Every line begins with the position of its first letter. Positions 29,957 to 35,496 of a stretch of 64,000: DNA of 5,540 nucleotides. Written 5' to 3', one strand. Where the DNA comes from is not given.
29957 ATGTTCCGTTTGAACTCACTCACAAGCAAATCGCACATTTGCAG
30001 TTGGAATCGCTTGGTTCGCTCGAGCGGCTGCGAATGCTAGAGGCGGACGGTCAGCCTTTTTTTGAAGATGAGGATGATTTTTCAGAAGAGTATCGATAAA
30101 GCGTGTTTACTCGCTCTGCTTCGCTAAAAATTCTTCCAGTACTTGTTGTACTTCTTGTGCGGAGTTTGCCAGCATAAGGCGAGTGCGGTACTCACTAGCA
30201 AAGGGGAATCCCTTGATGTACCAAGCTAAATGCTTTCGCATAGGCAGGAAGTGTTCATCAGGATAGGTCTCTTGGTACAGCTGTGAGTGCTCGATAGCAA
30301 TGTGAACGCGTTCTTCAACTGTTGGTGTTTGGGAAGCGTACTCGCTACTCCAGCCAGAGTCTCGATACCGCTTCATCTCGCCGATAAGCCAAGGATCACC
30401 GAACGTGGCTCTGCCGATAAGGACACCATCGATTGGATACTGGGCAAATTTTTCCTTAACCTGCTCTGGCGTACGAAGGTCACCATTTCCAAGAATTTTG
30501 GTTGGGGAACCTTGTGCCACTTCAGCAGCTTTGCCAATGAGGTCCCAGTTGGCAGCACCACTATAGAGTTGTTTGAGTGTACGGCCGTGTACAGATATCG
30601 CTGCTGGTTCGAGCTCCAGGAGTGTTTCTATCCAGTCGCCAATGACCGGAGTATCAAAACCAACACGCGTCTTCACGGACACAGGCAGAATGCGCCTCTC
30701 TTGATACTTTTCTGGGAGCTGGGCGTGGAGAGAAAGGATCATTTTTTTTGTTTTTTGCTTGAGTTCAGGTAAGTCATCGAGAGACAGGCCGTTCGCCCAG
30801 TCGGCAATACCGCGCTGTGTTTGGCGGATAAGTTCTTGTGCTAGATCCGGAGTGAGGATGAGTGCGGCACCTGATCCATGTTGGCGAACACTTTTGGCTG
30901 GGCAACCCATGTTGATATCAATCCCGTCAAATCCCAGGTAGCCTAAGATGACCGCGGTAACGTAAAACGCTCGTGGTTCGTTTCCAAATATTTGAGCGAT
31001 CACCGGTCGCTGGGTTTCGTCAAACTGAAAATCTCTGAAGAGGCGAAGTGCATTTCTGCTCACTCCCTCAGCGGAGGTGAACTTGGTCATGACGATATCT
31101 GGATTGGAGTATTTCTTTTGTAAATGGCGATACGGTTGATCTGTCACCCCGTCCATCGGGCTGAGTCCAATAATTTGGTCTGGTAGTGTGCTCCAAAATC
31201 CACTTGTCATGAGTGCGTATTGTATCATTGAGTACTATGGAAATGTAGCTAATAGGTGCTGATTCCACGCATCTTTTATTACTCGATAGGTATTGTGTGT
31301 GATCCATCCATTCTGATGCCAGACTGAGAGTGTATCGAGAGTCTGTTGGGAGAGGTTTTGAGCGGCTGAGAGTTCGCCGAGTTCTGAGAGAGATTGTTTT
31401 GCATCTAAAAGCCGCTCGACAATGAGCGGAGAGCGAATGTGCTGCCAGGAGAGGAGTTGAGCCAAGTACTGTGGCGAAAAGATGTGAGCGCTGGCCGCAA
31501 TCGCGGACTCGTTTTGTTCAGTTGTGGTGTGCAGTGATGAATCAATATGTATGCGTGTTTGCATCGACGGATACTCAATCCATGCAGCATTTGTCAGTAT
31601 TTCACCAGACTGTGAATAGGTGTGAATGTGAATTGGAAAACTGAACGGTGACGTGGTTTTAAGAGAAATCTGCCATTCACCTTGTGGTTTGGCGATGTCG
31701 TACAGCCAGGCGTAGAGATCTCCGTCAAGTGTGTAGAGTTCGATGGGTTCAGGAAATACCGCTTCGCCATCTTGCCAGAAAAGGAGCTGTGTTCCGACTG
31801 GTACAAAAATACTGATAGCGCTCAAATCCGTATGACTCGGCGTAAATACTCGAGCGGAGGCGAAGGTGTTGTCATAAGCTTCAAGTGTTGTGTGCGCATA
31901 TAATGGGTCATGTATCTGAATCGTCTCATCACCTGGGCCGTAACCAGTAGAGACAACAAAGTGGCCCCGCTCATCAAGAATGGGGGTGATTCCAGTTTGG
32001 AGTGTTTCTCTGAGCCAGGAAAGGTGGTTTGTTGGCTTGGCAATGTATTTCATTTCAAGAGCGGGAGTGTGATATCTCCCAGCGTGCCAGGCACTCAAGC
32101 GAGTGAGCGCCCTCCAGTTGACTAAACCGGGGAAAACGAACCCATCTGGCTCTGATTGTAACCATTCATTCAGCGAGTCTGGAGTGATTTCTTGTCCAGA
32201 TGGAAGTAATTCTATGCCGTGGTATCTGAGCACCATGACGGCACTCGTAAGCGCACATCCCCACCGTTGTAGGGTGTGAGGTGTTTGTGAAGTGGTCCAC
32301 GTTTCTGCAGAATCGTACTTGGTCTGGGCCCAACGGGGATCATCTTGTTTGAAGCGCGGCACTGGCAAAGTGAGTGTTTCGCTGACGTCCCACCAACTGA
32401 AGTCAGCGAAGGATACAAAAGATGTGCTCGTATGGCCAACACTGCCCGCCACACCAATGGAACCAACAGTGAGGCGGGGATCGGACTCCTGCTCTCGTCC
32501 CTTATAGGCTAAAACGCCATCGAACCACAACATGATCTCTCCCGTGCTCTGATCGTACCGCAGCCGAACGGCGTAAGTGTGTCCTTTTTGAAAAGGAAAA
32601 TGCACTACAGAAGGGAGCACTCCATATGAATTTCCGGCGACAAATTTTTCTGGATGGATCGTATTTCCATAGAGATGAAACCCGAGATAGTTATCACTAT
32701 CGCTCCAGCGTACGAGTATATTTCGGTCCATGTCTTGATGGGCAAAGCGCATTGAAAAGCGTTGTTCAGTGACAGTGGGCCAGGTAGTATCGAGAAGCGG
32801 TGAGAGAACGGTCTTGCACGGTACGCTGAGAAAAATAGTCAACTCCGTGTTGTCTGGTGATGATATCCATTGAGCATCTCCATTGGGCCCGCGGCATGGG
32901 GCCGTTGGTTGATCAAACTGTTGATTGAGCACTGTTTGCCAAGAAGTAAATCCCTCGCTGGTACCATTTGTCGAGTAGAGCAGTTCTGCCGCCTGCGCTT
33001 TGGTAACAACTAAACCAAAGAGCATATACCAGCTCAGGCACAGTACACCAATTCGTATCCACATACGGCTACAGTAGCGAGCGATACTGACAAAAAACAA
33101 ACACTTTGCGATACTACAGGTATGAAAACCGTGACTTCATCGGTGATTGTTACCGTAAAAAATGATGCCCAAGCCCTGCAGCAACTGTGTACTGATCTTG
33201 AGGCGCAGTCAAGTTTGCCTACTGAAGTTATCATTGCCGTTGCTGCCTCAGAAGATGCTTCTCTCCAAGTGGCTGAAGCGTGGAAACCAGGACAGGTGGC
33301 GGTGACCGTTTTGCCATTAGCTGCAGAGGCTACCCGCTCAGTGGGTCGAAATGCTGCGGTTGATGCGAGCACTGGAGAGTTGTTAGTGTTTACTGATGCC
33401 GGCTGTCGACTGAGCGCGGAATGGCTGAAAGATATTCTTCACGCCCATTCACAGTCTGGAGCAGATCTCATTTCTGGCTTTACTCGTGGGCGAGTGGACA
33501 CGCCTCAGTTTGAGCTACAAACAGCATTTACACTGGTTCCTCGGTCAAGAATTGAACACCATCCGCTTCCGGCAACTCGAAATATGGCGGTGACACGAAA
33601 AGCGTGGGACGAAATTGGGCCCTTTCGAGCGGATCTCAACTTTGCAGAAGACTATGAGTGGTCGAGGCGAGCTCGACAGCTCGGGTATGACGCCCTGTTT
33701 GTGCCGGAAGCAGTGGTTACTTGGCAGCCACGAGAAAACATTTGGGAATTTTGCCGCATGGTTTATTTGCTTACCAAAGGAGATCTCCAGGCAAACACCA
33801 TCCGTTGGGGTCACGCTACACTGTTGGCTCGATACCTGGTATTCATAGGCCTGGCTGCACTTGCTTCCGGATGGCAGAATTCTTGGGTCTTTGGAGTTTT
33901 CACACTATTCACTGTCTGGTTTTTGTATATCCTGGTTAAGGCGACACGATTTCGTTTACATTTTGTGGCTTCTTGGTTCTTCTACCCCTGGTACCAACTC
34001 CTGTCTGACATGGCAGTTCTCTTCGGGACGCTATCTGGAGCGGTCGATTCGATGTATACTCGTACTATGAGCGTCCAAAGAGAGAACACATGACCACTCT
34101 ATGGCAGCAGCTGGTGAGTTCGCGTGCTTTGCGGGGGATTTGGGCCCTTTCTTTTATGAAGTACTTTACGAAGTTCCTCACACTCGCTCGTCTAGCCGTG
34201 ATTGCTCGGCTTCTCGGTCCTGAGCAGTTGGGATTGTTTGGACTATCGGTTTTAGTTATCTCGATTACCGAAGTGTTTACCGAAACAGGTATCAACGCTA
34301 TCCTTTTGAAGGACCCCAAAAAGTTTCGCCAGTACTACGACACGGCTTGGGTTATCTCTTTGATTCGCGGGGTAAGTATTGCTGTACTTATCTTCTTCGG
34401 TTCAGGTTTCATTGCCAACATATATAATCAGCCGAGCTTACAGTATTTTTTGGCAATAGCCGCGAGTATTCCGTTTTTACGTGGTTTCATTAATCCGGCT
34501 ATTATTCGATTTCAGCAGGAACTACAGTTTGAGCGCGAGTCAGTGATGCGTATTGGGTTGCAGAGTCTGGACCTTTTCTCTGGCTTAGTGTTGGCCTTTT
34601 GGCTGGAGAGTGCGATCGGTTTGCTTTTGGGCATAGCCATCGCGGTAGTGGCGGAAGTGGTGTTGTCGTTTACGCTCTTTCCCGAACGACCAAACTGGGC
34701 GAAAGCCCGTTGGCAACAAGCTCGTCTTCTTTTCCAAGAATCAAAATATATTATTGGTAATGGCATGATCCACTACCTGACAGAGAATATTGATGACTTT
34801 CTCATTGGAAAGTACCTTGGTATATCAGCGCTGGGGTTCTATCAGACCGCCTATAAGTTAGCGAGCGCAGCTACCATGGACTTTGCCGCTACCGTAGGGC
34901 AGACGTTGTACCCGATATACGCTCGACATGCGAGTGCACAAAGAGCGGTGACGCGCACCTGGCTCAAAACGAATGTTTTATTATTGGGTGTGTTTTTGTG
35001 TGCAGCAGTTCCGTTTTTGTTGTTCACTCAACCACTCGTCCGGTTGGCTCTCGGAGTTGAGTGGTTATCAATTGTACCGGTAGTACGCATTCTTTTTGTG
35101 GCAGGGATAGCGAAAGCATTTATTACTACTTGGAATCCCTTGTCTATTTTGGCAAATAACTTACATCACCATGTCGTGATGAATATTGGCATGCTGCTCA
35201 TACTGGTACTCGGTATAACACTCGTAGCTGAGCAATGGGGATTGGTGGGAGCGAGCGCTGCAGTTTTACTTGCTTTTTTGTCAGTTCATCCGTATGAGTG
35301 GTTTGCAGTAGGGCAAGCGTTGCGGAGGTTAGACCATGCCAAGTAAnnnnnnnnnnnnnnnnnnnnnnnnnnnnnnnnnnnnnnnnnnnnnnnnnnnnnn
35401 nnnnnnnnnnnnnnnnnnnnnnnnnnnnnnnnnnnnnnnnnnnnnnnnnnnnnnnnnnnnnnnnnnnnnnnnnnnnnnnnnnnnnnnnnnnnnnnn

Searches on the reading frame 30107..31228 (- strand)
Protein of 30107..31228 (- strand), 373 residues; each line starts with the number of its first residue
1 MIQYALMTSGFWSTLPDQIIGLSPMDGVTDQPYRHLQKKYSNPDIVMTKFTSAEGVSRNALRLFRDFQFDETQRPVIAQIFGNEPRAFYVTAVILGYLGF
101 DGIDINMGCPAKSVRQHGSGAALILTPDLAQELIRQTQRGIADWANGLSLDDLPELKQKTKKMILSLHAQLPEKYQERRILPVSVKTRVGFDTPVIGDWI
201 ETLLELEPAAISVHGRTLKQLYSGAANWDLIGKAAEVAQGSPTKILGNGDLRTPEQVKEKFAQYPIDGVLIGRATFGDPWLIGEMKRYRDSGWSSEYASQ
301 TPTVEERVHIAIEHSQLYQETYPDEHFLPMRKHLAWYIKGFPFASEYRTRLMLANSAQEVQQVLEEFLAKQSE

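Call 81: search_protein_families(library=pfam, proteins=[window:30107-31228:-], max_evalue=0.0001)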
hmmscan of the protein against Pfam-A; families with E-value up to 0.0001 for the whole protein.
window:30107-31228:- (373 aa): 1 family
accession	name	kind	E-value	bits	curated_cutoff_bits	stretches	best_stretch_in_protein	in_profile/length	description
PF01207.24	Dus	-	3.8e-55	187.6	20.4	2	176-368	122-307/311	Dihydrouridine synthase (Dus)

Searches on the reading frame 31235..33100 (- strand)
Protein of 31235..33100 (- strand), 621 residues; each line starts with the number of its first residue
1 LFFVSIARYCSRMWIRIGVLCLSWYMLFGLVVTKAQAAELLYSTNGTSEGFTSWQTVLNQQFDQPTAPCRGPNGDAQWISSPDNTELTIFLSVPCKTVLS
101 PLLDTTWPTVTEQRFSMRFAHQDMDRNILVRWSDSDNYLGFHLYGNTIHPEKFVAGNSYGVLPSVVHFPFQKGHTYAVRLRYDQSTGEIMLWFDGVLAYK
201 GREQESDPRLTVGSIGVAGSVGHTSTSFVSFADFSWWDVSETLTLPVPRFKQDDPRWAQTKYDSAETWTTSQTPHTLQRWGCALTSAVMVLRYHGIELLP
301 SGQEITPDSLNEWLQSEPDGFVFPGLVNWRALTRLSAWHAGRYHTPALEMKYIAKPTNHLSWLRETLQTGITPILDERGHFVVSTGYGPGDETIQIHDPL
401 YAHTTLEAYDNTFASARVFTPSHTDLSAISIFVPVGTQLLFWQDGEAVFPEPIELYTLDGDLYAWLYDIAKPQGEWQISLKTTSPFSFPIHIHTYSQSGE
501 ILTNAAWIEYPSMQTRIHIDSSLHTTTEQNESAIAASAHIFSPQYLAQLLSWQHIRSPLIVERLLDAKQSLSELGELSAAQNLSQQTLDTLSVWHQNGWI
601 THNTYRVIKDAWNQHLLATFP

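Call 81: search_protein_families(library=pfam, proteins=[window:31235-33100:-], max_evalue=0.0001)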
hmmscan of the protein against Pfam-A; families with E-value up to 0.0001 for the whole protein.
window:31235-33100:- (621 aa): 1 family
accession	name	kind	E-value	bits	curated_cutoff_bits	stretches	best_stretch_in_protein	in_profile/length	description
PF13529.12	Peptidase_C39_2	-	6.6e-07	30.4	24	1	270-399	11-142/143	Peptidase_C39 like family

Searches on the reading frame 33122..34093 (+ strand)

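Call 13: search_protein_families(library=pfam, proteins=[window:33122-34093:+], max_evalue=0.001)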
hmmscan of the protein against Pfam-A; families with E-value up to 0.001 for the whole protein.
window:33122-34093:+ (323 aa): 4 families
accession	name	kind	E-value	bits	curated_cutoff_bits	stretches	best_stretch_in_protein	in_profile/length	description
PF00535.33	Glycos_transf_2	-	1.1e-14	55.1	23.3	1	7-132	1-126/168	Glycosyl transferase family 2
PF13641.12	Glyco_tranf_2_3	-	1.1e-11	45.6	27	1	8-210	5-220/230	Glycosyltransferase like family 2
PF13632.12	Glyco_trans_2_3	-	2.3e-06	28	27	1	150-269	72-182/198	Glycosyl transferase family group 2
PF13506.12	Glyco_transf_21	-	5.3e-05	23.2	21.7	0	79-200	25-153/174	Glycosyl transferase family 21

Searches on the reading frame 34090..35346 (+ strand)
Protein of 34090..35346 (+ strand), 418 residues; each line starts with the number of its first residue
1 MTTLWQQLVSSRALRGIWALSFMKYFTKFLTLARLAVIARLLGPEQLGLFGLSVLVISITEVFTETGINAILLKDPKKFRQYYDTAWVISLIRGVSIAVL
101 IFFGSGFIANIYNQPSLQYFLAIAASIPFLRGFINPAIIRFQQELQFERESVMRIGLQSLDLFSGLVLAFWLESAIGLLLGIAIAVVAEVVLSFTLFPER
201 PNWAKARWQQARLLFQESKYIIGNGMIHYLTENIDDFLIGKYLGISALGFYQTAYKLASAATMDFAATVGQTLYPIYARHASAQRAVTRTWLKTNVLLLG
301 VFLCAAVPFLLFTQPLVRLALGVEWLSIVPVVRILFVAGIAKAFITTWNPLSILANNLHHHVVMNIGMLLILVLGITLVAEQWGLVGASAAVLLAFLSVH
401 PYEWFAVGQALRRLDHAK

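Call 13: search_protein_families(library=pfam, proteins=[window:34090-35346:+], max_evalue=0.001)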
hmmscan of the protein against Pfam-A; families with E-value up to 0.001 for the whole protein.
window:34090-35346:+ (418 aa): 2 families
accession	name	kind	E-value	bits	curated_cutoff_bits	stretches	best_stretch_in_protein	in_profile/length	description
PF13440.11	Polysacc_synt_3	-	9.8e-54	183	23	1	37-330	1-293/293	Polysaccharide biosynthesis protein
PF01943.22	Polysacc_synt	-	5.7e-30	105.1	28.2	1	14-279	2-272/274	Polysaccharide biosynthesis protein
